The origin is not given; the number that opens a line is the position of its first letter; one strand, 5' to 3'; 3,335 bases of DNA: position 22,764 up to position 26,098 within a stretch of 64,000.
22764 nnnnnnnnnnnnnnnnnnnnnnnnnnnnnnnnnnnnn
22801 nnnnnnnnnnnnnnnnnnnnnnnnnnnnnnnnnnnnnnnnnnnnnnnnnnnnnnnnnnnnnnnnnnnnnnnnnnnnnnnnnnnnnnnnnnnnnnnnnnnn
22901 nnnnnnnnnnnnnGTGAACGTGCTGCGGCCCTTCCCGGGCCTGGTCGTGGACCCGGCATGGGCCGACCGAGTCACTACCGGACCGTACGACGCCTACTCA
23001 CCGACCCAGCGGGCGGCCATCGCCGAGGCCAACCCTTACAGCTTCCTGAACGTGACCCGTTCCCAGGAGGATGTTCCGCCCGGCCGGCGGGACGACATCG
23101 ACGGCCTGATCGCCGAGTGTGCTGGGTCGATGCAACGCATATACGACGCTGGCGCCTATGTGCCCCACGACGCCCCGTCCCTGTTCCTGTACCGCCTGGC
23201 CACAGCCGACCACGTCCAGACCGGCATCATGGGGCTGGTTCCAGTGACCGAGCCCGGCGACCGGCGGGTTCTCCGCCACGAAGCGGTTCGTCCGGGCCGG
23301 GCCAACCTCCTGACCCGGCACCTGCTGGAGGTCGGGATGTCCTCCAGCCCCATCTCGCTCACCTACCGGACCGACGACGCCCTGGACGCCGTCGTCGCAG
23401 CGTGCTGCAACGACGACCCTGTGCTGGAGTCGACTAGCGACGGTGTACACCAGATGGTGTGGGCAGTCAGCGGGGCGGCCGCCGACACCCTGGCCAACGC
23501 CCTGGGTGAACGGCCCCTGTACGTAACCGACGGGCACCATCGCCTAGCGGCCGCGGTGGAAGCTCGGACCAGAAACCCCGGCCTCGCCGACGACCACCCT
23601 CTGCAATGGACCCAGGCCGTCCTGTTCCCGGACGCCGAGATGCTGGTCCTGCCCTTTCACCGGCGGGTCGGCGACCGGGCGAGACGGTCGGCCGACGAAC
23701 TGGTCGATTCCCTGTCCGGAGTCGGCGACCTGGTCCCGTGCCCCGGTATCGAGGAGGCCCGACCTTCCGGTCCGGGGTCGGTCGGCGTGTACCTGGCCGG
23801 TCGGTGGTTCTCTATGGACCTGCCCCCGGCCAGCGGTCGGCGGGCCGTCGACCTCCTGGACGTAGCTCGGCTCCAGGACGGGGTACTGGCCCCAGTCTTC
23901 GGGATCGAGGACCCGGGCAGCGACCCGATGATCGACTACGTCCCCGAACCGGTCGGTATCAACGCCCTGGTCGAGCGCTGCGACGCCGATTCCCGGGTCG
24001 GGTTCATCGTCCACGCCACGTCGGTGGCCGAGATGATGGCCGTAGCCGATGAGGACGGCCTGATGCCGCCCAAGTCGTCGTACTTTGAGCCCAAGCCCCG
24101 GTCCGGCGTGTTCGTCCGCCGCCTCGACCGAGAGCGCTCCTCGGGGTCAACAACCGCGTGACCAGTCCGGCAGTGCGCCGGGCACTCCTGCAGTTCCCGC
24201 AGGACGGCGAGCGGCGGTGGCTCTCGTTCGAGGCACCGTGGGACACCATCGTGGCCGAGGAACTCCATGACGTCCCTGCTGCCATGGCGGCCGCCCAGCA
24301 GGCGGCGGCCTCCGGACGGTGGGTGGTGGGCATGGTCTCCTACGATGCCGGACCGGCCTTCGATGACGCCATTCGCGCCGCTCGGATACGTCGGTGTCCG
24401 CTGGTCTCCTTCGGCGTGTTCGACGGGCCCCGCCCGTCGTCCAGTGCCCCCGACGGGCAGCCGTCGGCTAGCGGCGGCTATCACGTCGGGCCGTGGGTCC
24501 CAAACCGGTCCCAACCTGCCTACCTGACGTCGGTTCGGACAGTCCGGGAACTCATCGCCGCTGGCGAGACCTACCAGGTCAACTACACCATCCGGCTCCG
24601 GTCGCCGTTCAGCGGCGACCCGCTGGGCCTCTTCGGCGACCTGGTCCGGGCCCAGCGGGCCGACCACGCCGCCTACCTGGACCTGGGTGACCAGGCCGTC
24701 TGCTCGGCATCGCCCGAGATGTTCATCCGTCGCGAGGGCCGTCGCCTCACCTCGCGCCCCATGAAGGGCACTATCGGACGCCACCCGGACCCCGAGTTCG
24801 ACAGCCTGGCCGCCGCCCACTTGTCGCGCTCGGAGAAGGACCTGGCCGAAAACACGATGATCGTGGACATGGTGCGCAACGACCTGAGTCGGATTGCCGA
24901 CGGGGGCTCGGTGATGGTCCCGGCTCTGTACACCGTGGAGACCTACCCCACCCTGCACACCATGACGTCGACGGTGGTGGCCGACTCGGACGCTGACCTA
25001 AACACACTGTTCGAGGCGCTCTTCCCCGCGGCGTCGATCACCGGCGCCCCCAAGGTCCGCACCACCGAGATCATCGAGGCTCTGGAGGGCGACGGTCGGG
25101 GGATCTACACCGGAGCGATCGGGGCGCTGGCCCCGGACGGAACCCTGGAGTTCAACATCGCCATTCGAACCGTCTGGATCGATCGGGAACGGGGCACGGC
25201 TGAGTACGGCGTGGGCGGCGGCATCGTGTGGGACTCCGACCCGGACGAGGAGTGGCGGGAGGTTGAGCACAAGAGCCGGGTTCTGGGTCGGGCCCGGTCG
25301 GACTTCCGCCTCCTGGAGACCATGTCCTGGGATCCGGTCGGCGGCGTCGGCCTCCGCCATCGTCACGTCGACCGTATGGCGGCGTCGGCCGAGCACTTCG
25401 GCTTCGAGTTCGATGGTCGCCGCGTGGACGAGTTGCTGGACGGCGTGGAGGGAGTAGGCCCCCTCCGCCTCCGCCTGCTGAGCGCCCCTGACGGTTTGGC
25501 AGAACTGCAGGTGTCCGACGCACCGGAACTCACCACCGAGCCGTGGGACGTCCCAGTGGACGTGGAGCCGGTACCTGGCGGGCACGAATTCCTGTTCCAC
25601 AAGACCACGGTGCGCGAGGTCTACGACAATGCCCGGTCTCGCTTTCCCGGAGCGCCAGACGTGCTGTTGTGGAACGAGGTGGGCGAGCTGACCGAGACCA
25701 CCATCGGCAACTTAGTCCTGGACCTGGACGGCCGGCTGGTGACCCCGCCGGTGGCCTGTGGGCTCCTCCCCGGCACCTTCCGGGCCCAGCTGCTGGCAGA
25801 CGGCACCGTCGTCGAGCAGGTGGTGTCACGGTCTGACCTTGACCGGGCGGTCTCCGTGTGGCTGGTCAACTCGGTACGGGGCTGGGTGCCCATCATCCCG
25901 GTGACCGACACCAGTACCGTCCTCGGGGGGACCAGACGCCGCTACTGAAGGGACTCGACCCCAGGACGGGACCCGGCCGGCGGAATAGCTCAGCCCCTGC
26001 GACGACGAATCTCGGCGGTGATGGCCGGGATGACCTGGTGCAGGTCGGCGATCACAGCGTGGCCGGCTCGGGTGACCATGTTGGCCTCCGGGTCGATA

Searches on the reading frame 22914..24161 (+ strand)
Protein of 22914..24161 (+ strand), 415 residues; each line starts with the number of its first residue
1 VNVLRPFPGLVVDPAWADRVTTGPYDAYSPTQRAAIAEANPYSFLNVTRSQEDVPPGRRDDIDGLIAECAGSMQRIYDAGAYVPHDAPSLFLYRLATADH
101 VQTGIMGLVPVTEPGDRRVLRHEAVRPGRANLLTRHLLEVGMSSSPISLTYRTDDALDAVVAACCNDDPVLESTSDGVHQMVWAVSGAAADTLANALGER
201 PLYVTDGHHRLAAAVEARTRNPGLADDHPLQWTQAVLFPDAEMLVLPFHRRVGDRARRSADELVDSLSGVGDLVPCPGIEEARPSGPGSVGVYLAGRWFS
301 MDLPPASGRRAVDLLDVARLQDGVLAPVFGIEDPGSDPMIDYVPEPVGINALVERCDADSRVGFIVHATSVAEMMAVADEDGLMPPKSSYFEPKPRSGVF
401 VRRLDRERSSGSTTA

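Call 42: search_protein_families(library=pfam, proteins=[window:22914-24161:+])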
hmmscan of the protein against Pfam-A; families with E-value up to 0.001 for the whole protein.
window:22914-24161:+ (415 aa): 1 family
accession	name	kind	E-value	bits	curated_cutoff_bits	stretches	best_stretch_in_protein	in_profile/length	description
PF06245.16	DUF1015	-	2e-55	188.4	25.8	1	4-317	1-324/325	Protein of unknown function (DUF1015)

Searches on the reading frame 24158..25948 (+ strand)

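Call 42: search_protein_families(library=pfam, proteins=[window:24158-25948:+])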
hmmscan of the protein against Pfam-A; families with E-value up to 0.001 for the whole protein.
window:24158-25948:+ (596 aa): 2 families
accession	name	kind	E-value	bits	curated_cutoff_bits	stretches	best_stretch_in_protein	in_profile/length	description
PF00425.24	Chorismate_bind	-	2.4e-75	253.9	27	1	119-372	2-257/257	chorismate binding enzyme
PF01063.24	Aminotran_4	-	9e-24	85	28.5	1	385-579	2-220/223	Amino-transferase class IV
